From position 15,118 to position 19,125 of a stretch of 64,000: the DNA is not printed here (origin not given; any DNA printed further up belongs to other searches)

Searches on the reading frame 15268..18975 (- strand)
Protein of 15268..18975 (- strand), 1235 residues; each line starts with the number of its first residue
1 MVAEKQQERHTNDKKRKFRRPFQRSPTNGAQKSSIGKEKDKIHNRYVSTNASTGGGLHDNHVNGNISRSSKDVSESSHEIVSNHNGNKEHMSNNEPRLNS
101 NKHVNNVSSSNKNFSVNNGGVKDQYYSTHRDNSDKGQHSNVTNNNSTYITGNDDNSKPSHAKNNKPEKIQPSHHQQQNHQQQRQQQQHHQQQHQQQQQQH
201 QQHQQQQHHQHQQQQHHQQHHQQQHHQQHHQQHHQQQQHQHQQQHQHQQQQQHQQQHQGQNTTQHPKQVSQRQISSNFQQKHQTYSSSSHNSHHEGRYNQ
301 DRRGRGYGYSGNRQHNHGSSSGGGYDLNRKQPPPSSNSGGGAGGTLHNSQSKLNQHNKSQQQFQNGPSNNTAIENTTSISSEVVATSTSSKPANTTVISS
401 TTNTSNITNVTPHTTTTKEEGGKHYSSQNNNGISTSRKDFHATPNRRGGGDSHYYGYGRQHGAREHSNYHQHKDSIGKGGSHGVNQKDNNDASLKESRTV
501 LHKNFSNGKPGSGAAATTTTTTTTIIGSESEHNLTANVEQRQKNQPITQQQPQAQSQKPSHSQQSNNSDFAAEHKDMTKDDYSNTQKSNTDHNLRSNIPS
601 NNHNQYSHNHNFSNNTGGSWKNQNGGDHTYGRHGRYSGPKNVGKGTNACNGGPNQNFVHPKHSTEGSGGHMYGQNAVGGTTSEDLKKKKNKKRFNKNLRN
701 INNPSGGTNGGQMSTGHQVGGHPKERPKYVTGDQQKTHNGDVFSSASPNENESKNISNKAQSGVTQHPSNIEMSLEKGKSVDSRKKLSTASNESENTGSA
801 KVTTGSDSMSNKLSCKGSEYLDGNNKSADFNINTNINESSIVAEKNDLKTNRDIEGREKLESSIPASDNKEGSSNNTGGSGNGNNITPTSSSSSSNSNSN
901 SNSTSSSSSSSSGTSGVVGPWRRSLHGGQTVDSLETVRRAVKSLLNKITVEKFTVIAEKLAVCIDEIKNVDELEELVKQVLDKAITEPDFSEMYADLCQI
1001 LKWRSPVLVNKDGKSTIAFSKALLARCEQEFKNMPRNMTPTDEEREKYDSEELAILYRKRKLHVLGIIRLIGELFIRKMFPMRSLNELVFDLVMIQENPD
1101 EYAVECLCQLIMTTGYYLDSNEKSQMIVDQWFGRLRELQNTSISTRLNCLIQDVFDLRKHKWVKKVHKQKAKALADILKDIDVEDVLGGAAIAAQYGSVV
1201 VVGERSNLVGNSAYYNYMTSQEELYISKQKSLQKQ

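Call 78: search_protein_families(library=pfam, proteins=[window:15268-18975:-], max_evalue=0.0001)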
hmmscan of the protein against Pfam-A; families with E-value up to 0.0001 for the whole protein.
window:15268-18975:- (1235 aa): 1 family
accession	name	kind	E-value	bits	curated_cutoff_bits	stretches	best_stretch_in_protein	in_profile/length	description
PF02854.25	MIF4G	-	2.1e-30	106.4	30.8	1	939-1161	2-203/203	MIF4G domain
